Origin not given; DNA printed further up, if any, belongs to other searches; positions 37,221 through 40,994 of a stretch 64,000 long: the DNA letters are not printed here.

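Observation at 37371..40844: HKD-SNF2 fusion with a CxxC-x10-CxxC insert and an unassigned ~290-aa C-terminal region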

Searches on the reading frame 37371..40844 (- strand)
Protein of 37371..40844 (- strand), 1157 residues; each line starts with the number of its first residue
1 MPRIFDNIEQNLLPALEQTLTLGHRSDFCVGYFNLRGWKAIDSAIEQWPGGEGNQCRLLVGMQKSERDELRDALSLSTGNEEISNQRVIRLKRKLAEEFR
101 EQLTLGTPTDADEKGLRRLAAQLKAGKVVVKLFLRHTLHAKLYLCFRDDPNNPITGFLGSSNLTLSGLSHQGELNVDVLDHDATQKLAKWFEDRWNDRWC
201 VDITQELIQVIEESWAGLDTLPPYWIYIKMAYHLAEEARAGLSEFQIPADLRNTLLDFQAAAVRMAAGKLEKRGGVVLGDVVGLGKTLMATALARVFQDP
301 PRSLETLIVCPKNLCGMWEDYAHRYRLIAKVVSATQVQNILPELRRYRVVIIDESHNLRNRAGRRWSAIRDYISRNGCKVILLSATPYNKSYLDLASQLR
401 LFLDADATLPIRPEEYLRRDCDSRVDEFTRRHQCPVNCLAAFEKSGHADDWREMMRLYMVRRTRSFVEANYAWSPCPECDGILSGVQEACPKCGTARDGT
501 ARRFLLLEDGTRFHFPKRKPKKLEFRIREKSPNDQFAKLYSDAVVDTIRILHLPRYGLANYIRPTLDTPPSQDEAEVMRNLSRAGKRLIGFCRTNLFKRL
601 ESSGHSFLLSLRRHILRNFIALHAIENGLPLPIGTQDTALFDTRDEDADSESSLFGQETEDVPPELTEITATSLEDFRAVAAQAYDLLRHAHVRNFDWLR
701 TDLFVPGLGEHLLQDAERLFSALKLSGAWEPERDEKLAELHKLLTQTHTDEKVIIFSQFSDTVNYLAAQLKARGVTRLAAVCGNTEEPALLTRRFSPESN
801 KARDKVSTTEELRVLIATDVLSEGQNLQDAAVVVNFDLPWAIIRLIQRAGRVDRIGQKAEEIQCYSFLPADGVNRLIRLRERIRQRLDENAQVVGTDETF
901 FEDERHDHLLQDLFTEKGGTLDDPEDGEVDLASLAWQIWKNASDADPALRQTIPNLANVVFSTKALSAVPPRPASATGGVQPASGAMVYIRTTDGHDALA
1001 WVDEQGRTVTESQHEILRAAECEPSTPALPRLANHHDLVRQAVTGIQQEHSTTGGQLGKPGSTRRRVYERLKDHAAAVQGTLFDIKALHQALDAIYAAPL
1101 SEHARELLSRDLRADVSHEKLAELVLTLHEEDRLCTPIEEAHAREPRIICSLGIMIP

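Call 7: search_protein_families(library=pfam, proteins=[window:37371-40844:-], max_evalue=0.01)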
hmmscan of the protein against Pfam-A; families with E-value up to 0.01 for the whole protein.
window:37371-40844:- (1157 aa): 9 families
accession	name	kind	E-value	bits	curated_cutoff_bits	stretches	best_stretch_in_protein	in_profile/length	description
PF00271.37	Helicase_C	-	3.5e-17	63.1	23.5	1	735-856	1-110/110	Helicase conserved C-terminal domain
PF00176.29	SNF2-rel_dom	-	1.4e-12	47.8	24.9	2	259-325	2-73/290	SNF2-related domain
PF13091.12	PLDc_2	-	1.2e-09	38.6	27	1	27-195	13-132/132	PLD-like domain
PF04851.21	ResIII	-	2.8e-06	27.8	22.5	0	334-388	113-163/164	Type III restriction enzyme, res subunit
PF09565.16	RE_NgoFVII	-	3.6e-06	26.8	23.8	1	120-193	74-147/162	NgoFVII restriction endonuclease N-terminal PLD domain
PF00270.35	DEAD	-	1.1e-05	25.7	26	1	337-388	105-161/167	DEAD/DEAH box helicase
PF13401.12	AAA_22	-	0.0026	18.5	27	0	282-383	14-121/130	AAA domain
PF22590.2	Cas3-like_C_2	-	0.0089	16.7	27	0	799-854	51-103/106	CRISPR-associated nuclease/helicase Cas3, C-terminal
PF13597.11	NRDD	-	0.0091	15.1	26.2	0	449-497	485-531/562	Anaerobic ribonucleoside-triphosphate reductase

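Call 8: search_protein_families(library=padloc, proteins=[window:37371-40844:-], max_evalue=0.01)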
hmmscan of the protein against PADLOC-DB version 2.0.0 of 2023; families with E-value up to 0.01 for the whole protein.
window:37371-40844:- (1157 aa): 52 families (the best 25 are shown)
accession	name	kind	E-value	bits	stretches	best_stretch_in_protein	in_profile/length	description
PDLC01075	C3a139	-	3.1e-46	156.2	2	593-889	505-761/948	HKD+Snf2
PDLC02623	DrmD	-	3.4e-32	109.2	3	733-905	509-671/1040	DrmD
PDLC02621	DrmD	-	6.6e-29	98.7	2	714-871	516-639/1040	DrmD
PDLC02500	BrxHI|BrxHII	-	9.3e-26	88.6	1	734-942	462-656/933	BrxHI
PDLC02193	PLD_Helicase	-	7.6e-25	85.2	2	732-896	667-836/905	-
PDLC00659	HmaA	-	6.8e-24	81.8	1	578-858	358-613/1176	SNF2 helicase / DEAD-box helicase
PDLC02843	DpdE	-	1.9e-21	73.7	2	729-861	545-674/1091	DpdE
PDLC02619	DrmD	-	1.2e-20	71.3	3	810-862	488-540/872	DrmD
PDLC02840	DpdE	-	2.4e-19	67.2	2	277-388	180-303/1091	DpdE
PDLC02633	DrmD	-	7.3e-19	65.2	1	748-870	524-643/839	DrmD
PDLC02504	BrxHI|BrxHII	-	1.8e-16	57.3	1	743-896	477-626/971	BrxHII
PDLC02625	DrmD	-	1.3e-15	55.1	1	748-862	265-377/792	DrmD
PDLC02572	DrmA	-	2.7e-15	53.4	1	747-865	516-631/1043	DrmA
PDLC02707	PbeA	-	9.5e-15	52.2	1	20-332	27-327/672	PbeA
PDLC02853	DpdE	-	6.1e-14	48.9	1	731-867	466-610/985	DpdE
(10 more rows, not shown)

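Call 9: search_protein_families(library=ncbifam, proteins=[window:37371-40844:-], max_evalue=0.01)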
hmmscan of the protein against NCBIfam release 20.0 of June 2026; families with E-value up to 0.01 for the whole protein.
window:37371-40844:- (1157 aa): 27 families (the best 25 are shown)
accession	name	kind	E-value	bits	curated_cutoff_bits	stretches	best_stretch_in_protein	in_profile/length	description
NF042964.1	phospholipD_antiphage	equivalog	8.1e-44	150.2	1100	2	731-909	663-841/895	phospholipase D-like domain-containing anti-phage protein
NF038317.1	DISARM_DrmD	equivalog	1.6e-37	129.3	610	2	725-873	475-626/1021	DISARM system SNF2-like helicase DrmD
NF041062.1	DpdE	equivalog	1.5e-28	99.3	500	2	714-872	507-658/1048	protein DpdE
NF038318.1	DISARM_DrmD_b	equivalog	2.9e-20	72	950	2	810-862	485-537/868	DISARM system SNF2-like helicase DrmD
NF003426.0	PRK04914.1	equivalog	8.6e-16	57.3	576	1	732-863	477-598/959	RNA polymerase-associated protein RapA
NF053711.1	RNA_heli_RhlE1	exception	1.5e-13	50.3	750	1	737-889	231-369/434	RNA helicase RhlE1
NF058637.1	helic_SCO1167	equivalog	1.1e-11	43.6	1200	2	233-325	450-541/932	SCO1167/SCO6262 family helicase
NF008394.0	PRK11192.1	equivalog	2.7e-11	43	507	1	733-862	231-348/441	ATP-dependent RNA helicase SrmB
NF053675.1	pilus_reg_Snf2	equivalog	8.5e-11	40.7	1100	2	735-868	861-984/1029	pilus expression-regulating Snf2 family helicase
NF010337.0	PRK13766.1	equivalog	1.4e-10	39.9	610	1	736-854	349-467/781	Hef nuclease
NF053710.1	RNA_heli_RhlE2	exception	5e-09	35.1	925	1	735-907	235-391/635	RNA helicase RhlE2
NF008744.0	PRK11776.1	equivalog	1.2e-07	30.7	524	1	730-886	223-364/460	ATP-dependent RNA helicase DbpA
NF007882.0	PRK10590.1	equivalog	1.9e-07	30.4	743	1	741-861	236-345/456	ATP-dependent RNA helicase RhlE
NF053631.1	RNA_helic_CshA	equivalog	4.9e-07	29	646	1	734-891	222-364/434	degradosome RNA helicase CshA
NF041790.1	anti-phage_ZorD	equivalog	5.2e-07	28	1500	1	746-859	918-1028/1035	type I Zorya anti-phage system protein ZorD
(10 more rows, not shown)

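Call 10: find_homologous_proteins(query=window:37371-40844:-)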
Query window:37371-40844:- (1157 aa): 8000 proteins with E <= 0.001 among 8000 candidates; the best 120 are listed.
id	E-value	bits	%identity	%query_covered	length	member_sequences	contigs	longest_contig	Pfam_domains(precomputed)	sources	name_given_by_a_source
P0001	0.0e+0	2656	100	100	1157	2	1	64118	PF00270.36,PF00176.30,PF13091.13,PF00271.38,PF04851.22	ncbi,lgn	-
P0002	0.0e+0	2257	84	100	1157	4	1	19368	PF00270.36,PF00176.30,PF13091.13,PF00271.38,PF04851.22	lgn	-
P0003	0.0e+0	2098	78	100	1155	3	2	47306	PF00270.36,PF00176.30,PF13091.13,PF00271.38,PF04851.22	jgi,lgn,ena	jgi:superfamily II DNA or RNA helicase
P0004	0.0e+0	2088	78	100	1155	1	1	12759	PF00270.36,PF00176.30,PF13091.13,PF00271.38,PF04851.22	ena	-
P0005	0.0e+0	2077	77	100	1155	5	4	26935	PF00270.36,PF00176.30,PF13091.13,PF00271.38,PF04851.22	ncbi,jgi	jgi:superfamily II DNA or RNA helicase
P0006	0.0e+0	2073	78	100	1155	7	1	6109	PF00270.36,PF00176.30,PF13091.13,PF00271.38,PF04851.22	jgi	jgi:superfamily II DNA or RNA helicase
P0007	0.0e+0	2052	77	100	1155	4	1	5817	PF00270.36,PF00176.30,PF13091.13,PF00271.38,PF04851.22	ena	-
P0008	0.0e+0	2014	75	100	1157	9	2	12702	PF00176.30,PF13091.13,PF00271.38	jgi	jgi:hypothetical protein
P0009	0.0e+0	2012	76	100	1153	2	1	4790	PF00270.36,PF00176.30,PF13091.13,PF00271.38,PF04851.22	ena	-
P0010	0.0e+0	2007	75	100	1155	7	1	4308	PF00270.36,PF00176.30,PF13091.13,PF00271.38,PF04851.22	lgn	-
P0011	0.0e+0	2006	75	100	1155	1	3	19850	PF00176.30,PF13091.13,PF00271.38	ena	-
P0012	0.0e+0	2006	75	100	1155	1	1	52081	PF00176.30,PF13091.13,PF00271.38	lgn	-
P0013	0.0e+0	2005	75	100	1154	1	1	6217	PF00176.30,PF13091.13,PF00271.38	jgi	-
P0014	0.0e+0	2003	76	100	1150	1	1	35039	PF00270.36,PF00176.30,PF13091.13,PF00271.38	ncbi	-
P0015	0.0e+0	2003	75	100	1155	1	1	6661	PF00176.30,PF13091.13,PF00271.38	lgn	-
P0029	0.0e+0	1992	75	100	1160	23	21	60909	PF00270.36,PF00176.30,PF13091.13,PF00271.38,PF04851.22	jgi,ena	-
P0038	0.0e+0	1984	75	100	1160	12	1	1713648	PF00270.36,PF00176.30,PF13091.13,PF00271.38,PF04851.22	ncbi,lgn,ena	-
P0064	0.0e+0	1968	73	100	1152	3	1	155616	PF00270.36,PF00176.30,PF13091.13,PF00271.38,PF04851.22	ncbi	ncbi:MAG: helicase-related protein [Nitrospirota bacterium]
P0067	0.0e+0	1967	74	100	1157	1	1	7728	PF00176.30,PF13091.13,PF09565.17,PF00271.38,PF04851.22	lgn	-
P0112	0.0e+0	1946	73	100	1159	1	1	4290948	PF00270.36,PF00176.30,PF13091.13,PF00271.38,PF04851.22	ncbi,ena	-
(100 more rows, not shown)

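Call 11: search_solved_structures(query=window:37371-40844:-, max_evalue=0.001)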
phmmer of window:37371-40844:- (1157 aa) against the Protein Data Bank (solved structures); distinct sequences matched with E-value up to 0.001: 52.
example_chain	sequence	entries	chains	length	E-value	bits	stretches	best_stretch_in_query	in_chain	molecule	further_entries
5vvr_M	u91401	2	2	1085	3.9e-07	31.3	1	243-326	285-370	DNA repair and recombination protein RAD26 | RAD26 isoform 1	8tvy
8kca_A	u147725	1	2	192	6.1e-07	30.6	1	738-906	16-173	Probable ATP-dependent RNA helicase DDX53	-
8he5_O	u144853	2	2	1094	1.9e-06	29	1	243-331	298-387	DNA repair protein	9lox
8so8_A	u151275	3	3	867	4e-06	27.9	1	812-878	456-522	RNA polymerase-associated protein RapA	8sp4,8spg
6ftx_W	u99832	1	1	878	4.2e-06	27.8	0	736-898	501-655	Chromatin-remodeling ATPase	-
6gej_M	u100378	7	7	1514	5e-06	27.6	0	344-401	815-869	Helicase SWR1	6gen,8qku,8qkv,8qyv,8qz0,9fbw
9b1d_A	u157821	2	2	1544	5.4e-06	27.5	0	344-401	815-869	Helicase SWR1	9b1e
6bog_A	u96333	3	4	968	5.4e-06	27.5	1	812-878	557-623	RNA polymerase-associated protein RapA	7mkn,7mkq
7m8e_F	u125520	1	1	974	5.5e-06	27.4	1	812-878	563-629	RNA polymerase-associated protein RapA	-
4s20_K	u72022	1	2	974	5.6e-06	27.4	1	812-878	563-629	RNA polymerase-associated protein RapA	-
7xyg_K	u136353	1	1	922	7.1e-06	27.1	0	735-899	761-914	ATP-dependent helicase fft3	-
2hjv_A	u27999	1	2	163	9.6e-06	26.6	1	735-863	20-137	ATP-dependent RNA helicase dbpA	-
7xyf_K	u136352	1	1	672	9.7e-06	26.6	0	735-877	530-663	ATP-dependent helicase fft3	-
9i9f_A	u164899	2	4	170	1.8e-05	25.7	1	746-862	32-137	Eukaryotic initiation factor 4A-I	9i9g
8t0l_F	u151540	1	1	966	2.8e-05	25.1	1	812-878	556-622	RNA polymerase-associated protein RapA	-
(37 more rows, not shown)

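Call 22: find_encoding_contigs(protein=P0112, flank=10000, max_places=2)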
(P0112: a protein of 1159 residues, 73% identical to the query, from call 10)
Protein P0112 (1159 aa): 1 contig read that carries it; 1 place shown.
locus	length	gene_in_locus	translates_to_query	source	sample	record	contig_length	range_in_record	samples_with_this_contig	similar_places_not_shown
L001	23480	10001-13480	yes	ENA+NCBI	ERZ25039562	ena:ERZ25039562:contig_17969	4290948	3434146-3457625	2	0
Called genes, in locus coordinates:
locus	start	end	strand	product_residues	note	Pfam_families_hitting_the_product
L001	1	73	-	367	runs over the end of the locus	PF12127:FloA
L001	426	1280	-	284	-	PF12796:Ank_2 (weak), PF00023:Ank (faint), PF13606:Ank_3 (faint), PF13637:Ank_4 (faint), PF13857:Ank_5 (faint), PF12796:Ank_2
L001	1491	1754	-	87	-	-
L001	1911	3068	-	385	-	-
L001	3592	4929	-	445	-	PF13360:PQQ_2, PF13570:Beta-prop_ACSF4 (faint), PF13360:PQQ_2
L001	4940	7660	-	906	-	PF17389:Bac_rhamnosid6H, PF17390:Bac_rhamnosid_C (weak)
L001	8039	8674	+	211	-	-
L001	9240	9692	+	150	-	PF18736:pEK499_p136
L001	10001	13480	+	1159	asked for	PF13091:PLDc_2, PF04851:ResIII (faint), PF00176:SNF2-rel_dom (weak), PF00270:DEAD (faint), PF00271:Helicase_C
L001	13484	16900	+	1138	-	PF07669:Eco57I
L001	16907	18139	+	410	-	PF03235:GmrSD_N, PF01844:HNH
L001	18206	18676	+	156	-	-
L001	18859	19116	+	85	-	-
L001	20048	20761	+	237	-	-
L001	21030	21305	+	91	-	PF12728:HTH_17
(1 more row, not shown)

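Call 23: find_encoding_contigs(protein=P0064, flank=10000, max_places=2)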
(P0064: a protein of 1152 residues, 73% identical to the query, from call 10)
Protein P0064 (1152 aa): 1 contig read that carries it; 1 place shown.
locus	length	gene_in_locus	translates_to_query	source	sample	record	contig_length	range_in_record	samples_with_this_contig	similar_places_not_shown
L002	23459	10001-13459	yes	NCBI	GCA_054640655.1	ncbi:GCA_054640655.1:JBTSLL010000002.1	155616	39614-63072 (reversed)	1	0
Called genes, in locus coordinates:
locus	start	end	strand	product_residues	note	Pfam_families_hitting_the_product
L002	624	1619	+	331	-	PF08279:HTH_11 (weak), PF13280:WYL, PF25583:WCX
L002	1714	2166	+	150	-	PF04307:YdjM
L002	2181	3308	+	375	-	-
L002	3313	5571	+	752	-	PF14457:Prok-E2_A, PF00899:ThiF, PF14464:Prok-JAB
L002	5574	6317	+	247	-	-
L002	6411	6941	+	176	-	PF08761:dUTPase_2 (faint), PF12643:MazG-like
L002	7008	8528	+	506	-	PF00665:rve (faint), PF22483:Mu-transpos_C_2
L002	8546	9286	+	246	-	PF01695:IstB_IS21, PF00308:Bac_DnaA (weak), PF20720:nSTAND3 (faint)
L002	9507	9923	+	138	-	-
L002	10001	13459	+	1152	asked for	PF13091:PLDc_2, PF00176:SNF2-rel_dom (weak), PF04851:ResIII (faint), PF00270:DEAD (faint), PF00271:Helicase_C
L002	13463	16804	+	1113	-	PF07669:Eco57I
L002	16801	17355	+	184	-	PF02481:DNA_processg_A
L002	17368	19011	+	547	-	-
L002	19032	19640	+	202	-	-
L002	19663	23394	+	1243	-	PF13245:AAA_19, PF13604:AAA_30, PF13401:AAA_22 (weak), PF13086:AAA_11, PF01443:Viral_helicase1 (weak), PF13538:UvrD_C_2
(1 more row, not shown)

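Call 24: find_encoding_contigs(protein=P0002, flank=8000, max_places=2)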
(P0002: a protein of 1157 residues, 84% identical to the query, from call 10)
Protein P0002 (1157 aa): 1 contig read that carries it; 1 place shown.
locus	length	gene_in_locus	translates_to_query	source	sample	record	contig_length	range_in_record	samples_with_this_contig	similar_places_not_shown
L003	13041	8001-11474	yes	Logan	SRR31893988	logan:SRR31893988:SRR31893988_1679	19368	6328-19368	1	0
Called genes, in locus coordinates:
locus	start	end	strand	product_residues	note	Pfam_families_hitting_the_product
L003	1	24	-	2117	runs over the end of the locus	?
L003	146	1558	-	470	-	PF01554:MatE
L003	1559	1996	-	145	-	PF16798:DUF5069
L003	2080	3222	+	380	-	PF01471:PG_binding_1, PF03734:YkuD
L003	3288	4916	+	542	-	-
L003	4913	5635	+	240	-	PF03737:RraA-like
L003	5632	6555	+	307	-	PF00701:DHDPS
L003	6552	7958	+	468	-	-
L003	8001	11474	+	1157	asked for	PF13091:PLDc_2, PF00176:SNF2-rel_dom (weak), PF04851:ResIII (faint), PF00270:DEAD (faint), PF00271:Helicase_C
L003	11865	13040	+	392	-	?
